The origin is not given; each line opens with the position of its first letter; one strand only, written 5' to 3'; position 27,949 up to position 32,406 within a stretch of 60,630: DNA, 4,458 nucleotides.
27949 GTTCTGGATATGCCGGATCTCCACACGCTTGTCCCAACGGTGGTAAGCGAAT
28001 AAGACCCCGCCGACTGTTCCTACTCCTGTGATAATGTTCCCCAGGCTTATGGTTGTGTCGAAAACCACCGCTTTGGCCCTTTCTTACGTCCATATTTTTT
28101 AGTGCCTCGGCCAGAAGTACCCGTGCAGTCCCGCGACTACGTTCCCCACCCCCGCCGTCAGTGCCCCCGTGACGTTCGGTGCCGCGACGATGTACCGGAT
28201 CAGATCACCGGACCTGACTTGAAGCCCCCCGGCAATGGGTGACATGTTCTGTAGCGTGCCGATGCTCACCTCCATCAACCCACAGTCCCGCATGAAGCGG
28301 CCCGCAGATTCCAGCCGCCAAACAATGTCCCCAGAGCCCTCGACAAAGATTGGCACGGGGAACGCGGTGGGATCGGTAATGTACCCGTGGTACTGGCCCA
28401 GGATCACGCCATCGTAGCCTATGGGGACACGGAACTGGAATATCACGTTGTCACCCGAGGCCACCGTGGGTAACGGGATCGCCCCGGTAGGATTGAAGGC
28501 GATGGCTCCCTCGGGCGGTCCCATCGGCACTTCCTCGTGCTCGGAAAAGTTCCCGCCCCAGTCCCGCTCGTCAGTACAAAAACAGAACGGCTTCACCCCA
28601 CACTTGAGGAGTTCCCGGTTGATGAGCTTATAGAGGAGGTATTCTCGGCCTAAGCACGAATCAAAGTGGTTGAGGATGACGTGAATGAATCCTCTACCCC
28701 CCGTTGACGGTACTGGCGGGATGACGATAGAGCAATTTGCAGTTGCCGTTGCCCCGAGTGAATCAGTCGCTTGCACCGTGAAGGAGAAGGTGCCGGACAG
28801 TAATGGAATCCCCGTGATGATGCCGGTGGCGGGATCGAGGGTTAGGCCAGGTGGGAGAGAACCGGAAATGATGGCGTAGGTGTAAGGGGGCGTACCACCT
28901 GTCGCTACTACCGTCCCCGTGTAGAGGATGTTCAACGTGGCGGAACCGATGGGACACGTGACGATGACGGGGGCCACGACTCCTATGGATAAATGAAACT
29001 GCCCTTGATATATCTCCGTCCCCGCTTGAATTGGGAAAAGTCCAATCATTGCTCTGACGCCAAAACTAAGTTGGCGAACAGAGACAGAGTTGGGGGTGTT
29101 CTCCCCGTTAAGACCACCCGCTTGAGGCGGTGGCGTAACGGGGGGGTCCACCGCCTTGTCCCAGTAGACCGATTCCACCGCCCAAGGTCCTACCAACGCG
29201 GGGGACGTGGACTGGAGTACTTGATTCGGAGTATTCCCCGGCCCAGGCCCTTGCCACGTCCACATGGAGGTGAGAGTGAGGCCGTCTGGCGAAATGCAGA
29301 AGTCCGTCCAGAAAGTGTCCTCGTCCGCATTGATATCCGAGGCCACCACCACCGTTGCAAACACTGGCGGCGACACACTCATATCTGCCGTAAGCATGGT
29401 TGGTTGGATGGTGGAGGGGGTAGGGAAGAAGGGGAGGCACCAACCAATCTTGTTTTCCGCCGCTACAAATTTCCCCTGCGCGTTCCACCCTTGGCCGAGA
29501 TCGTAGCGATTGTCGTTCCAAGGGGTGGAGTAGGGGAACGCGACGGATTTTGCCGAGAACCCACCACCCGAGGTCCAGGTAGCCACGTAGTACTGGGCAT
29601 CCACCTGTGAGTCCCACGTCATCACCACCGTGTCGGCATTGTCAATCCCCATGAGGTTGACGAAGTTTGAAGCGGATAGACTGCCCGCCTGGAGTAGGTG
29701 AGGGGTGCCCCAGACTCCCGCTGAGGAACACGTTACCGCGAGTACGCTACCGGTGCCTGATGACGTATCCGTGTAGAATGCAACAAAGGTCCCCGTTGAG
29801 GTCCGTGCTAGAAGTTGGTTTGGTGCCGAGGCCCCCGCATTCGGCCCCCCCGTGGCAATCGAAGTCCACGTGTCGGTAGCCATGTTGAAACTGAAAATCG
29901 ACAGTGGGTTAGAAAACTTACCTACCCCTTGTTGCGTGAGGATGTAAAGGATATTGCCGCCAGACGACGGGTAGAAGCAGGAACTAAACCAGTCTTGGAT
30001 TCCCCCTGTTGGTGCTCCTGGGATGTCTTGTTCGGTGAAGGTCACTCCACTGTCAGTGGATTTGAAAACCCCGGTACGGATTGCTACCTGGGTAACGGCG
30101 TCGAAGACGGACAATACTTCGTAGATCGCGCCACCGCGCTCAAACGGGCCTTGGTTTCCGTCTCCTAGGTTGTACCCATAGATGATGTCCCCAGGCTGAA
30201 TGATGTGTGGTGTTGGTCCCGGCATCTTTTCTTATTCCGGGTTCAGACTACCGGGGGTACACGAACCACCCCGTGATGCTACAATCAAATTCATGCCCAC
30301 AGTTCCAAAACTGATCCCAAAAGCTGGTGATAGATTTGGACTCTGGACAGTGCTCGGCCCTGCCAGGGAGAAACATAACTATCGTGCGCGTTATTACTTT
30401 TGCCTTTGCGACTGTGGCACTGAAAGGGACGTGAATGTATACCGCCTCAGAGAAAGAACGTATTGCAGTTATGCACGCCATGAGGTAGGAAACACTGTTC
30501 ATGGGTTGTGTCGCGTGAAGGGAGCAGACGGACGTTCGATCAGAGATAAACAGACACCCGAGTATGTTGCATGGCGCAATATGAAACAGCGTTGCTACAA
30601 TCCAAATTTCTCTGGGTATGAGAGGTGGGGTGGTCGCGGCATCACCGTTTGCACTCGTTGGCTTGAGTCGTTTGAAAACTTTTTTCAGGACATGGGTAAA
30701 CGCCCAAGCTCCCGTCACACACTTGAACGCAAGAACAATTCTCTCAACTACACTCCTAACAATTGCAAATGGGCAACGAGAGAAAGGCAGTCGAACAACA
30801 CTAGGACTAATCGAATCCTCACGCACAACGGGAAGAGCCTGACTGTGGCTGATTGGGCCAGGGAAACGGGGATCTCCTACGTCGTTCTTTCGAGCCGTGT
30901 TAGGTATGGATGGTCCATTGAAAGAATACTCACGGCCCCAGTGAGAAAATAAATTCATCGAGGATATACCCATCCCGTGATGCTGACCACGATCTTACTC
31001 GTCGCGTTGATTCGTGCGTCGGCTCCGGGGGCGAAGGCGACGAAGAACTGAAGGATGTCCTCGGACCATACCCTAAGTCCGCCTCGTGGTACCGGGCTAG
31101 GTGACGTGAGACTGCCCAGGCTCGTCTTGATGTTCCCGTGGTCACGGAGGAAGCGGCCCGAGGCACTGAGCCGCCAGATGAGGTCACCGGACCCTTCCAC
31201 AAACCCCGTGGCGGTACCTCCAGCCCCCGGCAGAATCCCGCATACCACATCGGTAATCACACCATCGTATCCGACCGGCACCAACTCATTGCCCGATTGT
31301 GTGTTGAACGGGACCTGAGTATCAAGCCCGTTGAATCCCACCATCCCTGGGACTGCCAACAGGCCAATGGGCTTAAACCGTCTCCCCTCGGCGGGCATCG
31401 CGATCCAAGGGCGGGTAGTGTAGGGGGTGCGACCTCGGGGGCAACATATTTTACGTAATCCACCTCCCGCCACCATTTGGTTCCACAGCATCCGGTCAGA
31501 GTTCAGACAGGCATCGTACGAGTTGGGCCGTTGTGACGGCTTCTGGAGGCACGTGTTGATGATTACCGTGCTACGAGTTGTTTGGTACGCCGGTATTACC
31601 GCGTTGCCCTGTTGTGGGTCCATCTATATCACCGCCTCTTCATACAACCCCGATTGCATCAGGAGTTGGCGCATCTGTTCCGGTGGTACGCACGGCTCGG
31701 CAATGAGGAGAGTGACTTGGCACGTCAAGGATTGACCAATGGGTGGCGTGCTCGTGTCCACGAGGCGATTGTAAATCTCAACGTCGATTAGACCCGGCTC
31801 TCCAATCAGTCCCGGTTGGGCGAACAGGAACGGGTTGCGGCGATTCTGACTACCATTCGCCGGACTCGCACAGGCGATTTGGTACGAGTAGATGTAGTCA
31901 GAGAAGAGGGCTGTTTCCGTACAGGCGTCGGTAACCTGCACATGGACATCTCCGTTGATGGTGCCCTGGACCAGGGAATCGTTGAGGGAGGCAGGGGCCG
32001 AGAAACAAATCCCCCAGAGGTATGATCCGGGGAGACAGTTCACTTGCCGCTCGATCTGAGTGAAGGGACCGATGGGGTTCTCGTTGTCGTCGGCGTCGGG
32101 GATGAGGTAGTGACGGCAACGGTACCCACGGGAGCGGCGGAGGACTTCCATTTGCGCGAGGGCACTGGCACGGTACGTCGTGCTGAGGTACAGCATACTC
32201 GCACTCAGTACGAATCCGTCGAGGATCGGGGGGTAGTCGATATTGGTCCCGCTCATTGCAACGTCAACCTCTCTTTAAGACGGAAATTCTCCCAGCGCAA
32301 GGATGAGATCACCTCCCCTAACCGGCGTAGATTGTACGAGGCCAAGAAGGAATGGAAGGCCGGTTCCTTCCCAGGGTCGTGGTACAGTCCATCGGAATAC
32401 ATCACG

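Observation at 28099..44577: Virion module lacks every tailed-phage hallmark and instead looks like an internal-membrane, jelly-roll virus, at 60 kb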

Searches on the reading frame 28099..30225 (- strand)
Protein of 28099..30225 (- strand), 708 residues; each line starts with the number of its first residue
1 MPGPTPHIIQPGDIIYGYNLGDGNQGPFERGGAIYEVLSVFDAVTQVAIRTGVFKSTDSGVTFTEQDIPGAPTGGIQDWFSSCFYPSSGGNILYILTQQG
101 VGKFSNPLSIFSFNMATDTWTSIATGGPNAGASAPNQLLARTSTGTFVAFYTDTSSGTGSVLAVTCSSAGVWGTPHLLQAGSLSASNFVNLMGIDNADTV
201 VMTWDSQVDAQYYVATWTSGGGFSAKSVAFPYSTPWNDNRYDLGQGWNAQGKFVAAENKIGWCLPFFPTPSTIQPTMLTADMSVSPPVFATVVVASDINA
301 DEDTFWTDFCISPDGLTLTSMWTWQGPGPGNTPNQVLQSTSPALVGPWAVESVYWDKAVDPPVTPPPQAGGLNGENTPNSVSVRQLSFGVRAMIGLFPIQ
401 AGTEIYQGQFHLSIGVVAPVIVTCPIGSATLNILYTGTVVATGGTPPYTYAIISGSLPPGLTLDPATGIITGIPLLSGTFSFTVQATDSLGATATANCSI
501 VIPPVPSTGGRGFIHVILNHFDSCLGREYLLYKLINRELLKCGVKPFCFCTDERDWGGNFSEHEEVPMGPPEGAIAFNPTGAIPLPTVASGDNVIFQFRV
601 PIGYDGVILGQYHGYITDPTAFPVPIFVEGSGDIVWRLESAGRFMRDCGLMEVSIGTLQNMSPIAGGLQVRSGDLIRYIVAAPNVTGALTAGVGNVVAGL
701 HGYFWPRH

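Call 4: search_protein_families(library=pfam, max_evalue=0.1, proteins=[window:28099-30225:-])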
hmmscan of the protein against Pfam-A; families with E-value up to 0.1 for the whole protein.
window:28099-30225:- (708 aa): 3 families
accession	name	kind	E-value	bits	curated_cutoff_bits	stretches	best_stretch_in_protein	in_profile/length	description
PF05345.18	He_PIG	-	5.8e-13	49.5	24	1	418-502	1-95/96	Putative Ig domain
PF13573.12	SprB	-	0.00066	19.7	28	1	438-456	18-36/37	SprB repeat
PF17963.7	Big_9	-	0.033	15.5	23.6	0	443-500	31-88/89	Bacterial Ig domain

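Call 5: search_protein_families(library=phrogs, max_evalue=0.1, proteins=[window:28099-30225:-])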
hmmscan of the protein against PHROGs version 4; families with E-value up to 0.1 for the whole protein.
window:28099-30225:- (708 aa): 1 family
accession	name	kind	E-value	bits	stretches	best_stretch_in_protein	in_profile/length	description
phrog_38322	-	unknown function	0.0005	20.1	1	438-492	227-278/506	-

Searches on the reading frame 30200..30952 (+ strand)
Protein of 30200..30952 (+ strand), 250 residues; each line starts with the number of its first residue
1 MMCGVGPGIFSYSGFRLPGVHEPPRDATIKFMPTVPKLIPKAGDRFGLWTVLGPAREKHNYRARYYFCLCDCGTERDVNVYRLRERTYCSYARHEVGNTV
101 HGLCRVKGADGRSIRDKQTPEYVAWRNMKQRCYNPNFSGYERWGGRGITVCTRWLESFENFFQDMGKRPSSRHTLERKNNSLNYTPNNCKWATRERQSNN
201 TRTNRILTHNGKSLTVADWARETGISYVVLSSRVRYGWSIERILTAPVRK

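Call 32: search_protein_families(library=phrogs, max_evalue=0.1, proteins=[window:30200-30952:+])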
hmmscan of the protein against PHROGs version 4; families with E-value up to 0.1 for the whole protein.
window:30200-30952:+ (250 aa): 9 families
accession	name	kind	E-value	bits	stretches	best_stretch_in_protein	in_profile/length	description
phrog_374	-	DNA, RNA and nucleotide metabolism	8.3e-58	197.6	1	32-248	188-400/617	HNH endonuclease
phrog_3377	-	DNA, RNA and nucleotide metabolism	4.2e-53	181.1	1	113-250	6-143/196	HNH endonuclease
phrog_8790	-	DNA, RNA and nucleotide metabolism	5.7e-35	122.4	1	115-222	19-118/241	restriction endonuclease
phrog_2081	-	DNA, RNA and nucleotide metabolism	7.9e-27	95.5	1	63-215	48-214/433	HNH endonuclease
phrog_953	-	DNA, RNA and nucleotide metabolism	1.9e-13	51.5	1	115-201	218-305/420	HNH endonuclease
phrog_27240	-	unknown function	4.8e-07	31.2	1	41-101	7-65/132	-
phrog_1065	-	unknown function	7e-05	23.8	1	212-249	56-93/192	-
phrog_28742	-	unknown function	0.0025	19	1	124-201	26-105/165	-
phrog_4578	-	DNA, RNA and nucleotide metabolism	0.074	14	0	178-205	36-63/130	HNH endonuclease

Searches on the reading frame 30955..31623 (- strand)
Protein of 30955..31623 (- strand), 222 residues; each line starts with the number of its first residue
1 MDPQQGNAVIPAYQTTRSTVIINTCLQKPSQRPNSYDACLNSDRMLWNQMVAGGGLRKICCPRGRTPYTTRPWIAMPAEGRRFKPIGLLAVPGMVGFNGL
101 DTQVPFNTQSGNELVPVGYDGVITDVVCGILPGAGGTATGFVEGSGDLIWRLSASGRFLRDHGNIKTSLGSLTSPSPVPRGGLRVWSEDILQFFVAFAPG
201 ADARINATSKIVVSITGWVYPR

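Call 4: search_protein_families(library=pfam, max_evalue=0.1, proteins=[window:30955-31623:-])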
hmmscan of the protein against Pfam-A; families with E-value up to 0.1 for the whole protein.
window:30955-31623:- (222 aa): 0 families

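Call 5: search_protein_families(library=phrogs, max_evalue=0.1, proteins=[window:30955-31623:-])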
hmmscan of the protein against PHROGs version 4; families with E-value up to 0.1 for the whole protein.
window:30955-31623:- (222 aa): 0 families

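Call 74: search_solved_structures(query=A4, max_evalue=10)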
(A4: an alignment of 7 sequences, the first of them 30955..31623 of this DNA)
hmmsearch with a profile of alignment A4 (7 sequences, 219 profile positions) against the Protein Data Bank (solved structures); distinct sequences matched with E-value up to 10: 16.
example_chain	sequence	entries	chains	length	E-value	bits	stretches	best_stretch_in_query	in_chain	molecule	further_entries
7b9k_A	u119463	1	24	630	0.11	14.9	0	74-137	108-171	Dihydrolipoyllysine-residue acetyltransferase component of pyruvate dehydrogenase complex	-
6htn_A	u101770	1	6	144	0.3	13.5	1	117-150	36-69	Fucose-binding lectin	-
1sr3_A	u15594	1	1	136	0.33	13.3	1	68-127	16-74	APO-CCME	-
9xok_A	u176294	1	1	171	0.37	13.2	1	112-139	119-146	Hemophore HasA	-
9xpd_A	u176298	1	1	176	0.4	13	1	112-140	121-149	Hemophore HasA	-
1qjo_A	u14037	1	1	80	0.44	12.9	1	75-137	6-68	DIHYDROLIPOAMIDE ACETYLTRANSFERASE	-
8ce8_E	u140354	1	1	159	0.45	12.9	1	68-126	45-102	Cytochrome c-type biogenesis protein CcmE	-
8i2e_A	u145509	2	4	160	1.1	11.6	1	44-118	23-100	Uncharacterized protein YoeB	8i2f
2rsx_A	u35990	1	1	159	1.1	11.6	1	44-118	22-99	Uncharacterized protein yoeB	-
6ddw_A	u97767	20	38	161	1.3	11.4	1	129-159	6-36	Dihydrofolate reductase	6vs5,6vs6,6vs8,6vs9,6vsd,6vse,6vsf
8wt4_A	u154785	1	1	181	1.3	11.3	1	42-118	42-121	Uncharacterized protein YoeB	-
4m2x_A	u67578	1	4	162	1.3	11.3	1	129-159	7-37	Dihydrofolate reductase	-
5ujf_A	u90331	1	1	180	1.4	11.2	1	130-159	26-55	Dihydrofolate reductase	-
4kl9_A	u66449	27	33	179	1.5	11.2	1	129-159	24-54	Dihydrofolate reductase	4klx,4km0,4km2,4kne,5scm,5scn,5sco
1df7_A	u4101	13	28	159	1.7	11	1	130-159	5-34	DIHYDROFOLATE REDUCTASE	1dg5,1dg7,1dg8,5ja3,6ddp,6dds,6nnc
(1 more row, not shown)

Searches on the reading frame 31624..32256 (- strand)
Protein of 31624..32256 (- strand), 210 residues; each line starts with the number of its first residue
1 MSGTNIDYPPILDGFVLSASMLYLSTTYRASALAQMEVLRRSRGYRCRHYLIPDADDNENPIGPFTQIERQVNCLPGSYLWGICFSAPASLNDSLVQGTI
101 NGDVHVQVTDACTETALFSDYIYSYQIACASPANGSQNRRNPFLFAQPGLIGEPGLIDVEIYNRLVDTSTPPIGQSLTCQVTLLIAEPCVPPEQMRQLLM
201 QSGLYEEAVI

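Call 4: search_protein_families(library=pfam, max_evalue=0.1, proteins=[window:31624-32256:-])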
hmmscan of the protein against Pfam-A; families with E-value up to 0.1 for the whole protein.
window:31624-32256:- (210 aa): 0 families

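Call 5: search_protein_families(library=phrogs, max_evalue=0.1, proteins=[window:31624-32256:-])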
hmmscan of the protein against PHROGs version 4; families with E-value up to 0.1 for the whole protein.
window:31624-32256:- (210 aa): 0 families

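Call 75: search_solved_structures(query=A5, max_evalue=10)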
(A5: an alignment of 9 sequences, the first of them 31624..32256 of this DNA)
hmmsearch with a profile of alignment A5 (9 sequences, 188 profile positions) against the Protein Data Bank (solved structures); distinct sequences matched with E-value up to 10: 6.
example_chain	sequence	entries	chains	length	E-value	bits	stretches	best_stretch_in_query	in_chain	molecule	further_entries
2v1o_A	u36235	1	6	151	0.46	13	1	123-169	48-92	CYTOSOLIC ACYL COENZYME A THIOESTER HYDROLASE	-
8wwg_A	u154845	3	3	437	0.55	12.8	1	21-59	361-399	Adenosylhomocysteinase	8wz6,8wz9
8wz7_A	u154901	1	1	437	0.55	12.8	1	21-59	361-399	Adenosylhomocysteinase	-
8wz8_A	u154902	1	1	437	0.55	12.8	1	21-59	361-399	Adenosylhomocysteinase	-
6gbn_A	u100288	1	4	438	1.3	11.6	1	22-60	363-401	Adenosylhomocysteinase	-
3n58_A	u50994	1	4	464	1.6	11.3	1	22-60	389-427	Adenosylhomocysteinase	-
